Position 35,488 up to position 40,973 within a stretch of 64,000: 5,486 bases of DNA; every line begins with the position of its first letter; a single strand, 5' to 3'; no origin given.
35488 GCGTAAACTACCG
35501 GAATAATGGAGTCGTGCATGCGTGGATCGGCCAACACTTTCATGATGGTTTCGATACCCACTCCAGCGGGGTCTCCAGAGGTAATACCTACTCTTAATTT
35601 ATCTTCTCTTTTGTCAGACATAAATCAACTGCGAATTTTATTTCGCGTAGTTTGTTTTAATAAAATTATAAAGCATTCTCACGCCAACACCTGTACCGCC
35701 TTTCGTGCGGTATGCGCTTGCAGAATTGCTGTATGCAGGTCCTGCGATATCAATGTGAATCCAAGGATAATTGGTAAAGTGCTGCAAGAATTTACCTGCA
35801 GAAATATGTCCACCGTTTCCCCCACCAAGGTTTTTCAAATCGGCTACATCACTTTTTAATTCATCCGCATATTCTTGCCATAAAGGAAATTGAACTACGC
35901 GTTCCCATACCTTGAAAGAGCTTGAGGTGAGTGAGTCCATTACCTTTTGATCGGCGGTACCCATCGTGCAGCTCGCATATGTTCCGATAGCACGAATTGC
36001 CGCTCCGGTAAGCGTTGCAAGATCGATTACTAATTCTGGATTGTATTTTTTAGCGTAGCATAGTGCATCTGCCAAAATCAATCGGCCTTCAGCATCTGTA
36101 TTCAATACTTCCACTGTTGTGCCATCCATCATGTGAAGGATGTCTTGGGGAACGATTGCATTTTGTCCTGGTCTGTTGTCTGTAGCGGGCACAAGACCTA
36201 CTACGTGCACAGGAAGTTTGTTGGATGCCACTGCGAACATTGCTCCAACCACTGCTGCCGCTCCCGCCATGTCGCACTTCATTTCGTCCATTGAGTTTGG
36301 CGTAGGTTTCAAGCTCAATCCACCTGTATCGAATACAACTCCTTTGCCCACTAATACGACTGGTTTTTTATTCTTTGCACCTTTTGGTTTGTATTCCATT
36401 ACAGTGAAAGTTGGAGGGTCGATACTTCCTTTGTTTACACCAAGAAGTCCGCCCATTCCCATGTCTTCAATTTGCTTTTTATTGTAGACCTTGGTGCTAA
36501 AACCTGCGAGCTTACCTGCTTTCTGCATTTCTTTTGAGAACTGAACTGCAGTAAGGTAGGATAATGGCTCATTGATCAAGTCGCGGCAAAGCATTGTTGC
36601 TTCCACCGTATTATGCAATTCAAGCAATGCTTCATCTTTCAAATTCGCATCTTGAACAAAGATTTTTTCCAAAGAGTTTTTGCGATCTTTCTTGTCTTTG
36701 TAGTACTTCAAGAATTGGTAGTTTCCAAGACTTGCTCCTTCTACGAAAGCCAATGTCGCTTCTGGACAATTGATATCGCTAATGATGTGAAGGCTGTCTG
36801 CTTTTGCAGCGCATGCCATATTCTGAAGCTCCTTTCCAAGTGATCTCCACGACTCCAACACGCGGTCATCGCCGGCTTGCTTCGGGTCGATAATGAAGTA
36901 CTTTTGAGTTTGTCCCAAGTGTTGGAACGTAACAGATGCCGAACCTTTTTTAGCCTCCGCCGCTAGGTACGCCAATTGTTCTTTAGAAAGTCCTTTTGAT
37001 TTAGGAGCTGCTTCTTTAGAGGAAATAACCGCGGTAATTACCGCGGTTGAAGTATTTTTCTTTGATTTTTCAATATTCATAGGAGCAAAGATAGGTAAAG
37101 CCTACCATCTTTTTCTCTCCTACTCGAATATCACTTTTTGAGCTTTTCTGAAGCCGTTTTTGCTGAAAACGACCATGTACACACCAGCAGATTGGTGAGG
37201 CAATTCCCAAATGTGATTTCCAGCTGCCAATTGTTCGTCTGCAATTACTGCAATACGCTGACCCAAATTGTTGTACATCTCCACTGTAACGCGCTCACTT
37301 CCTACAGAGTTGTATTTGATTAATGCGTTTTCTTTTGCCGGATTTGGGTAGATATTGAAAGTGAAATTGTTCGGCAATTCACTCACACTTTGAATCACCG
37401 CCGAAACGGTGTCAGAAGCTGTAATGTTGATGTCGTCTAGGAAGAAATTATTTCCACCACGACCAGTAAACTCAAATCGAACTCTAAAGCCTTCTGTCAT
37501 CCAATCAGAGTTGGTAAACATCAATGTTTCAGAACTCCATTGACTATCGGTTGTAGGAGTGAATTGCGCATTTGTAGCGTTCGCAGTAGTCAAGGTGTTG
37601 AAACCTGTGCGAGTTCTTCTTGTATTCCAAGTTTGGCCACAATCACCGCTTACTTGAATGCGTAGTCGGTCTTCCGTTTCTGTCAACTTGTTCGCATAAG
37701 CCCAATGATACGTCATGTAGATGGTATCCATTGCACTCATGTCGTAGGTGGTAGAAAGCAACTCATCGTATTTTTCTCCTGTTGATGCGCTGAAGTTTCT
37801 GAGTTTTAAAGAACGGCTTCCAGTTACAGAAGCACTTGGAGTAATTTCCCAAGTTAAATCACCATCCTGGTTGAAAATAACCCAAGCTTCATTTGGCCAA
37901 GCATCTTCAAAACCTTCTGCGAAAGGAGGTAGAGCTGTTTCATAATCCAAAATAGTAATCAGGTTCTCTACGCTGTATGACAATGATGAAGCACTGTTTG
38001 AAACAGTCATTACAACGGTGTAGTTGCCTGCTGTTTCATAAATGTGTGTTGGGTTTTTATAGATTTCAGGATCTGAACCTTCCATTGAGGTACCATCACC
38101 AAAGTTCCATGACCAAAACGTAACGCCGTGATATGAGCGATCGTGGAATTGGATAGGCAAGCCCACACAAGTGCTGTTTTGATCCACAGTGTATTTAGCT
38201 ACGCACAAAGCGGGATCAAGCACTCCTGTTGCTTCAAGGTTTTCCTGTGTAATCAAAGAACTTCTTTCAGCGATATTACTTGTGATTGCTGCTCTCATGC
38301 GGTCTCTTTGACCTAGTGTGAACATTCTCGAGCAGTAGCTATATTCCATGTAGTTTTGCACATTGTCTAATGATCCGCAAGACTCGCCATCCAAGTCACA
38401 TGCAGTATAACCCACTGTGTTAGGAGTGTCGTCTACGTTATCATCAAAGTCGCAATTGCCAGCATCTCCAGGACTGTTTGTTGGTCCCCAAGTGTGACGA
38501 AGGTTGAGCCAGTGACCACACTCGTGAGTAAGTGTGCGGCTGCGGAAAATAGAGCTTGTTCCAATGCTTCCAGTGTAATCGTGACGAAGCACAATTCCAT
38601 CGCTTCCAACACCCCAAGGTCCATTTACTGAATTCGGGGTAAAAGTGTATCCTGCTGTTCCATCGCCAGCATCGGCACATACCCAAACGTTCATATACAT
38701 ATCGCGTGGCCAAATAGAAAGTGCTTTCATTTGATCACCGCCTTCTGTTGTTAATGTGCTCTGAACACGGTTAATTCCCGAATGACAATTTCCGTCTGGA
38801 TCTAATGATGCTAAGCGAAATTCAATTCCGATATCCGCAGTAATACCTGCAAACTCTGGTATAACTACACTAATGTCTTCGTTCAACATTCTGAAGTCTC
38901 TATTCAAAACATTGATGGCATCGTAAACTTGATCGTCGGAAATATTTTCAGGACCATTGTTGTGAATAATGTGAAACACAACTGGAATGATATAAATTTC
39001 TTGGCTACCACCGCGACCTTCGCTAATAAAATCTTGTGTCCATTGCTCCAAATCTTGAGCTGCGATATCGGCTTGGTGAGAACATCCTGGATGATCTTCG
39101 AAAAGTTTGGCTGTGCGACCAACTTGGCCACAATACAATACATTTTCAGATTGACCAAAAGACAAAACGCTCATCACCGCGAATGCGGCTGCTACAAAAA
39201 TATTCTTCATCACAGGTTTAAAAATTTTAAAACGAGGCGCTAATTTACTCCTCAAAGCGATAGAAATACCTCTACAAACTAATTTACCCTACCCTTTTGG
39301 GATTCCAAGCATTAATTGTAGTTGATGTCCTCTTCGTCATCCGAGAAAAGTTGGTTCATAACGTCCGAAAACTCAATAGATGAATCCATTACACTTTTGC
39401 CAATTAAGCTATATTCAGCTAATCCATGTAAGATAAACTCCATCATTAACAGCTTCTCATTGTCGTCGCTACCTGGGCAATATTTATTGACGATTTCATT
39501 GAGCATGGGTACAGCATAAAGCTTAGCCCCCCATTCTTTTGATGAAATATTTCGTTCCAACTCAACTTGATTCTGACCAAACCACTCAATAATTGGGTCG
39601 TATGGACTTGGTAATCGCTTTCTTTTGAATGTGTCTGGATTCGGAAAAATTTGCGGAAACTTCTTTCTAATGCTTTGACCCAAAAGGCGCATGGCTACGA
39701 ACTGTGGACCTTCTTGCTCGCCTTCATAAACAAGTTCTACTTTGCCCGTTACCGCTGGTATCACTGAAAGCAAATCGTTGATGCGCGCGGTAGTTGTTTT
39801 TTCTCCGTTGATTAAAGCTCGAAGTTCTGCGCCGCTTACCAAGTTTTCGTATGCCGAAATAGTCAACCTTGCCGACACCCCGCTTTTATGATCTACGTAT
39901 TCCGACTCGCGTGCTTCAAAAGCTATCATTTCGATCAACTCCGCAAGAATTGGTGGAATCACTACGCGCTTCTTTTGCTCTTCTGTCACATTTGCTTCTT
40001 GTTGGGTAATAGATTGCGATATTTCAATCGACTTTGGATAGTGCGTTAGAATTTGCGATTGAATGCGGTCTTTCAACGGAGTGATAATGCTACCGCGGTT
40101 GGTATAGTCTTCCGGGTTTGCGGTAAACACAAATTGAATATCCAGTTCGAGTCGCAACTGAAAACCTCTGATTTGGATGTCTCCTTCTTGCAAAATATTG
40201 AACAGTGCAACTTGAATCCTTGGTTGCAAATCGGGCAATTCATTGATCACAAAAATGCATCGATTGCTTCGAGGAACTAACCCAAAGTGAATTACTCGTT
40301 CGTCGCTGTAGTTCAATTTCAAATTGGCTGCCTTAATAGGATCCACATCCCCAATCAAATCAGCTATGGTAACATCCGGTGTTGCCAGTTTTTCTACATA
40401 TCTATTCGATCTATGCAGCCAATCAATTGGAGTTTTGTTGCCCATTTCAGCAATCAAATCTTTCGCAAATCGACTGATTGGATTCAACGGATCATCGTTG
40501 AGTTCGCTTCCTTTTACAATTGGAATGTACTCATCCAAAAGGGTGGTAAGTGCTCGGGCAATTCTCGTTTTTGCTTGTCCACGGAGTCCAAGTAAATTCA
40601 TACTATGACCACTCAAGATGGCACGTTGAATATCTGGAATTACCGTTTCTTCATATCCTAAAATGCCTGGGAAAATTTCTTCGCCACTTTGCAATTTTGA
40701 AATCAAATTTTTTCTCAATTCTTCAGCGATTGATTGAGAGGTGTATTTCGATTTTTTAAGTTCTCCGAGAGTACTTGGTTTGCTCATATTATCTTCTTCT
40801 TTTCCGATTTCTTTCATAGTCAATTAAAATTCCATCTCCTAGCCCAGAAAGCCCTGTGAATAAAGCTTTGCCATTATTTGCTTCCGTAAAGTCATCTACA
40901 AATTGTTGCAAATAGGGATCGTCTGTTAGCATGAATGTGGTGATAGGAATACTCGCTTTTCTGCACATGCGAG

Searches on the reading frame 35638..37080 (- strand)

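Call 71: search_protein_families(library=pfam, proteins=[window:35638-37080:-], max_evalue=0.00001)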
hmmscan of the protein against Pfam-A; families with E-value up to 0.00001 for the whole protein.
window:35638-37080:- (480 aa): 1 family
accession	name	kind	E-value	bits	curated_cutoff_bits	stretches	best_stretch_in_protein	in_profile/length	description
PF00883.26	Peptidase_M17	-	4.9e-114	381.2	25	1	164-470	2-309/310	Cytosol aminopeptidase family, catalytic domain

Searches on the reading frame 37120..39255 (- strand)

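Call 71: search_protein_families(library=pfam, proteins=[window:37120-39255:-], max_evalue=0.00001)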
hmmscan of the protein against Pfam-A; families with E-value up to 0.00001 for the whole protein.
window:37120-39255:- (711 aa): 4 families
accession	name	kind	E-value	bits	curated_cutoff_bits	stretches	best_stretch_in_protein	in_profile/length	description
PF05572.19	Peptidase_M43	-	7.9e-19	68.5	23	1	180-324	10-151/152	Pregnancy-associated plasma protein-A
PF00801.26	PKD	-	5.1e-12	46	23.5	1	363-430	12-77/80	PKD domain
PF18911.6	PKD_4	-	1.9e-11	44.3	27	1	360-424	12-74/85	PKD domain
PF18962.6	Por_Secre_tail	-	1.9e-08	34.9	27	1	635-709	1-74/75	Secretion system C-terminal sorting domain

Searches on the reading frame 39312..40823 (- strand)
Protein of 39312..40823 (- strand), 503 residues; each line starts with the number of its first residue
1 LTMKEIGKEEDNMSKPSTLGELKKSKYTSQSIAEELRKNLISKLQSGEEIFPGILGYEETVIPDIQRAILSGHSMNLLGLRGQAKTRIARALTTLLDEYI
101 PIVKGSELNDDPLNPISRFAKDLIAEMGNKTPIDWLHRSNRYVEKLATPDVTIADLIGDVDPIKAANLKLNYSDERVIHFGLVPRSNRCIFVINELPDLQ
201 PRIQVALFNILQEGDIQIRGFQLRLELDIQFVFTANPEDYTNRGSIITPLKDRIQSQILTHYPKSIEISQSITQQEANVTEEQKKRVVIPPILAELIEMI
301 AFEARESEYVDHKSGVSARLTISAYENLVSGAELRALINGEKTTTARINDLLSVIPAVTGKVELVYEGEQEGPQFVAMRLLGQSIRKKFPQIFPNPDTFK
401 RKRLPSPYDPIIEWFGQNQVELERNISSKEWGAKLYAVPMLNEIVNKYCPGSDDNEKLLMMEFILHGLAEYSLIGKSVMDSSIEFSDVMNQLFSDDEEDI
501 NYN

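Call 71: search_protein_families(library=pfam, proteins=[window:39312-40823:-], max_evalue=0.00001)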
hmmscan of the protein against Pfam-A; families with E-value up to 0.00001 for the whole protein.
window:39312-40823:- (503 aa): 1 family
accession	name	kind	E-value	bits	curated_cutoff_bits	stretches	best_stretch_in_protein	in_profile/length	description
PF07728.20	AAA_5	-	1.4e-06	28.8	22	0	140-253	26-138/139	AAA domain (dynein-related subfamily)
